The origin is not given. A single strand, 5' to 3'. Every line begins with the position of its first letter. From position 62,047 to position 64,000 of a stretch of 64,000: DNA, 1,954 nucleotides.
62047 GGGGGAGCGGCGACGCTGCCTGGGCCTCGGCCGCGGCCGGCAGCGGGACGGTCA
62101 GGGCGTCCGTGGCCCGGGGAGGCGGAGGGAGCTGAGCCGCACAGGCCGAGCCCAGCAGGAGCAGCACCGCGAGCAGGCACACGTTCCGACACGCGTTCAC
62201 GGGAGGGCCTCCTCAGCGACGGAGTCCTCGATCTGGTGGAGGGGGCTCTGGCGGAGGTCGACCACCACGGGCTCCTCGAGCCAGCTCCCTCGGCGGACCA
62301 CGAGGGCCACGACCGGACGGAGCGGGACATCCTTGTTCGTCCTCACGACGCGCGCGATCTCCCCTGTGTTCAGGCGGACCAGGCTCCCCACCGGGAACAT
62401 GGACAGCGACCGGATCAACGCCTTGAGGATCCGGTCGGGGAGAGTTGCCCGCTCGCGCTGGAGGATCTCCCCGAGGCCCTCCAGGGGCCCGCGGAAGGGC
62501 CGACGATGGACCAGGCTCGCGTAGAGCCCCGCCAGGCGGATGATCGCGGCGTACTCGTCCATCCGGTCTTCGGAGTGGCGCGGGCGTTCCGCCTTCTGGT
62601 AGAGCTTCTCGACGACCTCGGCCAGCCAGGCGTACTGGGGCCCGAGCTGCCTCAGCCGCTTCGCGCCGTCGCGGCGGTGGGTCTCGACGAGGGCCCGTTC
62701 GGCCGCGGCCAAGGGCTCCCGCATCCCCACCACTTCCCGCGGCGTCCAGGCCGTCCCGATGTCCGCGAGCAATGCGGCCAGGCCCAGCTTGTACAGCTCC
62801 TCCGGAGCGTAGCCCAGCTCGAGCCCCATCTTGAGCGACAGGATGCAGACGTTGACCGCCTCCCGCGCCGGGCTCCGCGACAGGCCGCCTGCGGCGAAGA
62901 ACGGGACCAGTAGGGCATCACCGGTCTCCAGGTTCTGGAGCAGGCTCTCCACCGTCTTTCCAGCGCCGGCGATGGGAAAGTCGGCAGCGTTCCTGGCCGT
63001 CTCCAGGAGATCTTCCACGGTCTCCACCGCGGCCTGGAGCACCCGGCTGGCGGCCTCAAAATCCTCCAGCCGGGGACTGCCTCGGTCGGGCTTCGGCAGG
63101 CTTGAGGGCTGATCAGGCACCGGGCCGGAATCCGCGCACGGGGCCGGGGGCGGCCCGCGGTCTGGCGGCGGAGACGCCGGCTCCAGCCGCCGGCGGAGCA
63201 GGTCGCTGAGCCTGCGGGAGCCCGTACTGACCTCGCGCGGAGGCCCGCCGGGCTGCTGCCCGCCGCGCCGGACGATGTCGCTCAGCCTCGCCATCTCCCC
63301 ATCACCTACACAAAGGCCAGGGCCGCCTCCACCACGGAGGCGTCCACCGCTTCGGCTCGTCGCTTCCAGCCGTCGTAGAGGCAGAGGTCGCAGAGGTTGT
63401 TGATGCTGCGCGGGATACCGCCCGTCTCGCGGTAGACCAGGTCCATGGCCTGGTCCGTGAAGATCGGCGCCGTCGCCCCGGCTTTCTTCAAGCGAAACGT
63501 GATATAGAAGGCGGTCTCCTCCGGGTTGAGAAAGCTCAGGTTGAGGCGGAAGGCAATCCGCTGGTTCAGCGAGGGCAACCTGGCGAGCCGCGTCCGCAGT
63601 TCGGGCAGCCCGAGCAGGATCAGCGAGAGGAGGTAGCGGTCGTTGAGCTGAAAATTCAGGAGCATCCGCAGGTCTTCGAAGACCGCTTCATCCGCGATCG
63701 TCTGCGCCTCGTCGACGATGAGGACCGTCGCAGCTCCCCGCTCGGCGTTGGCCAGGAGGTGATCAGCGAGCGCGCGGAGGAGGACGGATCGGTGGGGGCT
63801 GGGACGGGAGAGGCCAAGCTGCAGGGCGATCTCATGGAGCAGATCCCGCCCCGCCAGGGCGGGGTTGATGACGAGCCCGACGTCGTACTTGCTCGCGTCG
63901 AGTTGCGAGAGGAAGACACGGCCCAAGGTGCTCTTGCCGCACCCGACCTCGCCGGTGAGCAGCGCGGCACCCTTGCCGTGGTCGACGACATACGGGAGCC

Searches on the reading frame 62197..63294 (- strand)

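Call 36: search_protein_families(library=pfam, proteins=[window:62197-63294:-], max_evalue=0.0001)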
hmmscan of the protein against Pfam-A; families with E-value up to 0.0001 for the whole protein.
window:62197-63294:- (365 aa): 1 family
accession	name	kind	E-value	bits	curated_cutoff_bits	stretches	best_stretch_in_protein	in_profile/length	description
PF13487.12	HD_5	-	3.6e-06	27.3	27.2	1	150-237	22-108/170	HD domain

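Call 62: search_protein_families(library=ncbifam, proteins=[window:62197-63294:-], max_evalue=0.00001)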
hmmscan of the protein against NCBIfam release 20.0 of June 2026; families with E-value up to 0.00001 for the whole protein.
window:62197-63294:- (365 aa): 0 families

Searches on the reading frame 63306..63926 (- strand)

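Call 36: search_protein_families(library=pfam, proteins=[window:63306-63926:-], max_evalue=0.0001)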
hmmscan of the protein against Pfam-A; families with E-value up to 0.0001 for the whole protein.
window:63306-63926:- (206 aa): 1 family
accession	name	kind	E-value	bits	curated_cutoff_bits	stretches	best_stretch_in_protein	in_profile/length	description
PF13401.12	AAA_22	-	5.4e-15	56.3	27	1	19-114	39-130/130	AAA domain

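Call 62: search_protein_families(library=ncbifam, proteins=[window:63306-63926:-], max_evalue=0.00001)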
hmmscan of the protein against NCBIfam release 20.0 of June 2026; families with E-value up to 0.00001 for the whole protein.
window:63306-63926:- (206 aa): 1 family
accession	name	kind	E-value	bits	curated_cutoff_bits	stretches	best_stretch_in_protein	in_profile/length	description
TIGR03015.1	pepcterm_ATPase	hypoth_equivalog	5.3e-41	140.8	324.5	1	3-200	61-260/269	XrtA/PEP-CTERM system-associated ATPase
